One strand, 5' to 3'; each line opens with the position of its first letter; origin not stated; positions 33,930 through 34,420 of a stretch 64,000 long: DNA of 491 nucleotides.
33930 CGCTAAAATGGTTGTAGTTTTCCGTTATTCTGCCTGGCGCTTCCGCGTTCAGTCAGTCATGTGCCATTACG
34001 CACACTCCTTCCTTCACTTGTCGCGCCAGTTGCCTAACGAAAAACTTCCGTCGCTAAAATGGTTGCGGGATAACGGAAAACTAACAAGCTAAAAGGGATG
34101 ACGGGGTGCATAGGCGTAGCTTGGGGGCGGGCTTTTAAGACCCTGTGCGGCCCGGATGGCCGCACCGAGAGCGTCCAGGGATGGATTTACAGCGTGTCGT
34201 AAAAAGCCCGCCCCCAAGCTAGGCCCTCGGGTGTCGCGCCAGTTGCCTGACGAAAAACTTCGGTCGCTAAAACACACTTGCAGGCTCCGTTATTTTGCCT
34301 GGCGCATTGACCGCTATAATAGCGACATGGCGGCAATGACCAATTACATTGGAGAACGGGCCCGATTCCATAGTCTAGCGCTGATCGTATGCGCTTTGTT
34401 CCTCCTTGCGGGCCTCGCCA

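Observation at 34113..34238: PAL: a ~112-130-bp imperfect-palindrome repeat family with 22-25-bp terminal inverted repeats (MITE/ERIC/Correia-like), 10 full copies plus 1 truncated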

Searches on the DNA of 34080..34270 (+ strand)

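Call 32: search_rna_families(source=window, start=34080, end=34270, threshold=evalue, max_evalue=10, show_alignments=3)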
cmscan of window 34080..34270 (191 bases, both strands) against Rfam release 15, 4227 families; matches with E-value up to 10: 6.
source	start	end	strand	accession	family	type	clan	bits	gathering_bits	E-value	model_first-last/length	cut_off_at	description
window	34119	34219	-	RF03703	mir-3622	Gene; miRNA;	-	21.7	78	0.075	1-84/84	no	mir-3622 microRNA precursor family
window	34118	34219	+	RF03240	MIR5534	Gene; miRNA;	-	18.9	79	0.24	1-102/102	no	MIR5534 microRNA precursor family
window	34122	34216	+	RF03475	mir-2387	Gene; miRNA;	-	14.8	93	5.6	1-78/78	no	mir-2387 microRNA precursor family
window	34140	34244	-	RF02770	Ysr224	Gene; sRNA;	-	14.5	70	0.7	1-107/107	no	Yersinia sRNA 224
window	34112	34220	+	RF02966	DUF3268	Gene; sRNA;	-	11.2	65.3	9.3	1-121/121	no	DUF3268 RNA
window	34121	34252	+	RF01736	flg-Rhizobiales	Cis-reg;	-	11.1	55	3.5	1-141/141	no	flg-Rhizobiales RNA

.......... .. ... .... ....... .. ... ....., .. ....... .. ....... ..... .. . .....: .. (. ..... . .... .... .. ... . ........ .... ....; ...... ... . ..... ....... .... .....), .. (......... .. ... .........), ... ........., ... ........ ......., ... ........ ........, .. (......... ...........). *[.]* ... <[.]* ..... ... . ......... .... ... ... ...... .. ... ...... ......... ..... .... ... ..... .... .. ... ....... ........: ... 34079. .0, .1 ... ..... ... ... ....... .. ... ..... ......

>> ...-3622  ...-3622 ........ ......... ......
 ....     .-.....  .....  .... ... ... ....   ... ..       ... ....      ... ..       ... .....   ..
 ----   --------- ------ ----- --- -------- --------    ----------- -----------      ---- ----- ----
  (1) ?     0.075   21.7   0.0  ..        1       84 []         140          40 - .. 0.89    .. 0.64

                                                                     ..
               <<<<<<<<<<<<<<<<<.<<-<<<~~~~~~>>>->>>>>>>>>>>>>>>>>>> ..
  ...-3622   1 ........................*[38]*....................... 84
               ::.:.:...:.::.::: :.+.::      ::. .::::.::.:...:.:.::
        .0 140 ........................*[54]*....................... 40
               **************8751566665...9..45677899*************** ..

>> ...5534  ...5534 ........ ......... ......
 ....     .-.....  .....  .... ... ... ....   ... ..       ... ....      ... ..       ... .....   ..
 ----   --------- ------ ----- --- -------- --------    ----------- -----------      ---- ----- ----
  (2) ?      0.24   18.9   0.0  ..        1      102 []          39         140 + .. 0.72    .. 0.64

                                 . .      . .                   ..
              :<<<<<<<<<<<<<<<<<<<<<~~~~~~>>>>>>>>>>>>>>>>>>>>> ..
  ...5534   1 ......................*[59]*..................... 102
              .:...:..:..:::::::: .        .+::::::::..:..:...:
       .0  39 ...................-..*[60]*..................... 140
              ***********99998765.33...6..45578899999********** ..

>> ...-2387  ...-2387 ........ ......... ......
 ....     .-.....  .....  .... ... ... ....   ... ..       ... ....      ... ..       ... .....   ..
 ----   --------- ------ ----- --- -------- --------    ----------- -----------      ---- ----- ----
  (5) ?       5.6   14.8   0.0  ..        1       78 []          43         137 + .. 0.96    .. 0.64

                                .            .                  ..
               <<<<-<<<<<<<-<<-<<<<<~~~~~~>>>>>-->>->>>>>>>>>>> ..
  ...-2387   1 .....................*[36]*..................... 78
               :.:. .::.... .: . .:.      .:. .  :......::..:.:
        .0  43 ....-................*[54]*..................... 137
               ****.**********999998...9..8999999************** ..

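Call 46: search_dna_similar(query=window:34113-34238:+, collection=plasmids, mode=distant, max_evalue=10, max_rows=15)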
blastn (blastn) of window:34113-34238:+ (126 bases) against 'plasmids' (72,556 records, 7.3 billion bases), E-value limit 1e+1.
Records with a match: 16; places in all: 16; records where one place covers at least 80% of the query: 0.
Best place of each record, by identity: >=99% 1; 90-95% 10; 80-90% 4; 60-80% 1.
By first word of the organism name: Pantoea 7; Streptomyces 2; Escherichia 2; Paracoccus 1; Mycobacteroides 1; Rhizobium 1; Sphingomonas 1; uncultured 1.
By predicted mobility (MOB-suite, as given by PLSDB): non-mobilizable 11; mobilizable 5.
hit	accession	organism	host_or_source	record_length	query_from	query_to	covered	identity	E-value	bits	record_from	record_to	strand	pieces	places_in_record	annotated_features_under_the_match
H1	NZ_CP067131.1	Paracoccus seriniphilus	cell culture,washing water of Bugula ...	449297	33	78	37%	80.4%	1e+0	40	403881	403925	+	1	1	ABC transporter substrate-binding protein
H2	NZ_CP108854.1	Streptomyces sp. NBC_00841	-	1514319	20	66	37%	78.7%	4e+0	38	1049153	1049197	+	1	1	record has no annotation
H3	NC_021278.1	Mycobacteroides abscessus subsp. bolletii 50594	-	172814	27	67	33%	82.9%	1e+0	40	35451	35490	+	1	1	helix-turn-helix transcriptional regulator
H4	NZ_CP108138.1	Streptomyces sp. NBC_00184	-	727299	28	61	27%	85.3%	1e+0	40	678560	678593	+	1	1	zinc-binding dehydrogenase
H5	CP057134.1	Escherichia coli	culture,Pooled cattle faecal samples ...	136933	44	73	24%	90.0%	4e+0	38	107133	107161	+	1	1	DNA primase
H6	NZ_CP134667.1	Escherichia coli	Larus michahellis,bacteria,cloaca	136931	44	73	24%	90.0%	4e+0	38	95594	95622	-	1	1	LPD7 domain-containing protein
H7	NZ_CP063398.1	Rhizobium sp. SL42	Amphicarpaea bracteata,Whole ...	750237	35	64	24%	86.7%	4e+0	37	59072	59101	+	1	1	FGGY-family carbohydrate kinase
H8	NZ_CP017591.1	Pantoea stewartii subsp. stewartii DC283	Zea mays,Strain was received from ...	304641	77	101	20%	92.0%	4e+0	37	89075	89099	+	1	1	ascB: 6-phospho-beta-glucosidase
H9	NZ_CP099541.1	Pantoea stewartii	Oryza sativa,cell culture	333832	77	101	20%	92.0%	4e+0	37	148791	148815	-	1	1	ascB: 6-phospho-beta-glucosidase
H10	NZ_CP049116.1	Pantoea stewartii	Dracaena sanderiana,cell ...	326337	77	101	20%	92.0%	4e+0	37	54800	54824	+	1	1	ascB: 6-phospho-beta-glucosidase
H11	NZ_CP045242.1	Pantoea sp. JZ29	Euphorbia granulata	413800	77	101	20%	92.0%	4e+0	37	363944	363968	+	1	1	ascB: 6-phospho-beta-glucosidase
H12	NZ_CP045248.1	Pantoea sp. JZ2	Tribulus terrestris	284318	77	101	20%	92.0%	4e+0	37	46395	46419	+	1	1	ascB: 6-phospho-beta-glucosidase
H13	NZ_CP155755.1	Sphingomonas parapaucimobilis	Chinese cabbage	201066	31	55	20%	92.0%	4e+0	37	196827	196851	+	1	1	SMP-30/gluconolactonase/LRE family protein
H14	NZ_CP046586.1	Pantoea stewartii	sugar cane YZ08-1095,whole organism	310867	77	101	20%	92.0%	4e+0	37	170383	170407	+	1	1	ascB: 6-phospho-beta-glucosidase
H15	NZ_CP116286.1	Pantoea stewartii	plant metagenome,Brazil nut tree leaves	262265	77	101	20%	92.0%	4e+0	37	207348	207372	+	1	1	ascB: 6-phospho-beta-glucosidase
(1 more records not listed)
